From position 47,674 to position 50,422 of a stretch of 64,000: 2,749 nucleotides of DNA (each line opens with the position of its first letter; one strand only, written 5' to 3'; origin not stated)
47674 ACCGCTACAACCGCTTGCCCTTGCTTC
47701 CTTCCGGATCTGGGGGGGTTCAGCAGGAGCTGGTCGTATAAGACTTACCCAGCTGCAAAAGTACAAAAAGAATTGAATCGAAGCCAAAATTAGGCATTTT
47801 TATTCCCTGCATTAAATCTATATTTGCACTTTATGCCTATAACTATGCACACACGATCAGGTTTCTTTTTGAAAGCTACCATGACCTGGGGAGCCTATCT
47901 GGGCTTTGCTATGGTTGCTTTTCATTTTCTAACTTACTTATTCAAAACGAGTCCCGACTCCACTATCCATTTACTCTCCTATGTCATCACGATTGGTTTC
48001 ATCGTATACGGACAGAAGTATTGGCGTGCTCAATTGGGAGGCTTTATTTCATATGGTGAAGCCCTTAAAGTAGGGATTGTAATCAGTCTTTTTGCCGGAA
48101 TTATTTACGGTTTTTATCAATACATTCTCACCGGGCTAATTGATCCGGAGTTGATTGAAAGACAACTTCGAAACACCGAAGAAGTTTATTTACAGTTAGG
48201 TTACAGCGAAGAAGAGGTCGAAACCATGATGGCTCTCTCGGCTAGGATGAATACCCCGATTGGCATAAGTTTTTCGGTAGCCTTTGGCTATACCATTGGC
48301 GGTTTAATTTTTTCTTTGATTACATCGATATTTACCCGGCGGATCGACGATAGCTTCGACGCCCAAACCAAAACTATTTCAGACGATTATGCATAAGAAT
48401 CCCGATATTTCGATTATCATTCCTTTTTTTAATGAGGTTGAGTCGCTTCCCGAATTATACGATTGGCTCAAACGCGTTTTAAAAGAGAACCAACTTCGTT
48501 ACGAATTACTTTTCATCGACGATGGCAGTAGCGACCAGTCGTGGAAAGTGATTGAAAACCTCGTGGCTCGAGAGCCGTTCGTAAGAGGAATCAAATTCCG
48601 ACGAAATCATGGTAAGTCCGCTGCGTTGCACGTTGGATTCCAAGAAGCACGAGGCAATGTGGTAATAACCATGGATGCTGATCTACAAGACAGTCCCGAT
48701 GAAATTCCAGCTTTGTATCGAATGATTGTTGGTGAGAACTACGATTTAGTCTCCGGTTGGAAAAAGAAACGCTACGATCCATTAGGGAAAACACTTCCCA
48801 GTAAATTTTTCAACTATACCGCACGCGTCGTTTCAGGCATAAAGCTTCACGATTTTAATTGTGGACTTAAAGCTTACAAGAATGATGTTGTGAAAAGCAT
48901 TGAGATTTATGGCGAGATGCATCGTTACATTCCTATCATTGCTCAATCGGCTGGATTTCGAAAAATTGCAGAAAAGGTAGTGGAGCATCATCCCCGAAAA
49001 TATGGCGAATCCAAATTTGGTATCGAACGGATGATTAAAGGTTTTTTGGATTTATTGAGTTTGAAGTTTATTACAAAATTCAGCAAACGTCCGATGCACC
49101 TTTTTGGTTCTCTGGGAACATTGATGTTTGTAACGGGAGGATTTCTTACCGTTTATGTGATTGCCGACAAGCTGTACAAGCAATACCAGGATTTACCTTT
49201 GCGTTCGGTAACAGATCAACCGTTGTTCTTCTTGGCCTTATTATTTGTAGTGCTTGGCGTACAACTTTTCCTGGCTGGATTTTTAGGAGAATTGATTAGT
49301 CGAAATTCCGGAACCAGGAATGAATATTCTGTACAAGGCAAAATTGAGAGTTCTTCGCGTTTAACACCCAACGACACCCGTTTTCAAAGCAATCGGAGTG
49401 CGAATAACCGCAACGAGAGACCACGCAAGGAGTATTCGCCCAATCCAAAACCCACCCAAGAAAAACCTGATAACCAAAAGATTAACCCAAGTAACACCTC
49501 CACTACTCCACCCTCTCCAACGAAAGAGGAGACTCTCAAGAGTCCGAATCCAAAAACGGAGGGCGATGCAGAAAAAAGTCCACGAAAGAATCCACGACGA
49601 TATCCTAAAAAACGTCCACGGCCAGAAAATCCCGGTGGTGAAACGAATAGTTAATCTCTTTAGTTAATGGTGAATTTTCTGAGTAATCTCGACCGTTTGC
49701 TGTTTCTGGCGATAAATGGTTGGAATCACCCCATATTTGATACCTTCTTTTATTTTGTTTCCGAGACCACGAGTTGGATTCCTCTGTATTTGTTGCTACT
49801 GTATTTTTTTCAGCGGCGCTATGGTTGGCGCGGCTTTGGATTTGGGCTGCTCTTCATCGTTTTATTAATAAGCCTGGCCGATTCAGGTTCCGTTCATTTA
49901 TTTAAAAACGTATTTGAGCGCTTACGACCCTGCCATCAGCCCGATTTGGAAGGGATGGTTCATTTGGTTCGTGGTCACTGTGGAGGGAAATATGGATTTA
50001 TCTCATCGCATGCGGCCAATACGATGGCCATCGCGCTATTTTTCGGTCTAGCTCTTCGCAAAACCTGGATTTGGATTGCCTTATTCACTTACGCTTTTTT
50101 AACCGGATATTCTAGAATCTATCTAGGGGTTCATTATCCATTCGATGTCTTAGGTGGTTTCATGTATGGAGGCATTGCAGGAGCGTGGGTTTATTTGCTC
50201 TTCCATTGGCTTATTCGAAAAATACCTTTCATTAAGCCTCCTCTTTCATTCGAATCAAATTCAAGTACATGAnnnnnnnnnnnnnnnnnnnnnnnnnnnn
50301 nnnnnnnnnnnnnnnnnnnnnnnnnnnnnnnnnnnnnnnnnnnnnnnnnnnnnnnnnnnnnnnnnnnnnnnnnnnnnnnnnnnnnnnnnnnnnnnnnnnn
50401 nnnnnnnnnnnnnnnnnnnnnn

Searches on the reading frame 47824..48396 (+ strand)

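Call 76: search_protein_families(library=pfam, proteins=[window:47824-48396:+], max_evalue=0.00001)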
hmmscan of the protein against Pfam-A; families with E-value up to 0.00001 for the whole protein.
window:47824-48396:+ (190 aa): 1 family
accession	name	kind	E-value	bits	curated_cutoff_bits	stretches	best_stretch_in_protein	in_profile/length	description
PF13858.11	DUF4199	-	4.3e-29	102.5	32.3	1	22-173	2-165/165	Protein of unknown function (DUF4199)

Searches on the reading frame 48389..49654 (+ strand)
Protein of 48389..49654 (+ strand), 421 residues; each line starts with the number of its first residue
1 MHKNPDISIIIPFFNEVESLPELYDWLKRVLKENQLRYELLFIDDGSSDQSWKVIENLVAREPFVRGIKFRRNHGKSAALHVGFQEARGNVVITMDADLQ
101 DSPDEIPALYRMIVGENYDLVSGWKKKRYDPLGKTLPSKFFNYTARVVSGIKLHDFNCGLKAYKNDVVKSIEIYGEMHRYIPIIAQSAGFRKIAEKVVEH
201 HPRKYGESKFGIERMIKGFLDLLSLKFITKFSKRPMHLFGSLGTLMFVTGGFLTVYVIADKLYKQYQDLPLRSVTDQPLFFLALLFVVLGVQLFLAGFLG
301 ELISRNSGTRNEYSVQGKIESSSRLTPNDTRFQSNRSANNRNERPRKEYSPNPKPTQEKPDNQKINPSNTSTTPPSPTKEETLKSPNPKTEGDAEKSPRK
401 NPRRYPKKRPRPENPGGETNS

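Call 76: search_protein_families(library=pfam, proteins=[window:48389-49654:+], max_evalue=0.00001)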
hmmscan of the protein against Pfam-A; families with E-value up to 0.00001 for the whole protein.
window:48389-49654:+ (421 aa): 2 families
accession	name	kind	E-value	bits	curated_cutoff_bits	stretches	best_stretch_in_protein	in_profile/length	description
PF00535.33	Glycos_transf_2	-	7.4e-31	107.8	23.3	1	8-170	1-166/168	Glycosyl transferase family 2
PF10111.15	Glyco_tranf_2_2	-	7.6e-07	29.3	27.3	1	8-113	1-106/276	Glycosyltransferase like family 2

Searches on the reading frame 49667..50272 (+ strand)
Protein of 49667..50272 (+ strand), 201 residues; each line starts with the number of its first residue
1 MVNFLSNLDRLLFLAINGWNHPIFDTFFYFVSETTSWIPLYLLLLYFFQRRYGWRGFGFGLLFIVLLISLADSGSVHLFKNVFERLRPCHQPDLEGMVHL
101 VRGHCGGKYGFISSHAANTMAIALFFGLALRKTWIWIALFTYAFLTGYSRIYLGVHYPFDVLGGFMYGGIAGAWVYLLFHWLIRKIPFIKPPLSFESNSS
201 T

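Call 76: search_protein_families(library=pfam, proteins=[window:49667-50272:+], max_evalue=0.00001)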
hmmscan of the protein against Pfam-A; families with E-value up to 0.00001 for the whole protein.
window:49667-50272:+ (201 aa): 2 families
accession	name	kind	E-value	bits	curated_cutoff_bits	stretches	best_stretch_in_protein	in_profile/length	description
PF01569.27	PAP2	-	3.1e-21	75.9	27.2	1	63-182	3-128/130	PAP2 superfamily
PF14378.12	PAP2_3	-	5.5e-06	26.8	27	0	98-171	114-187/190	PAP2 superfamily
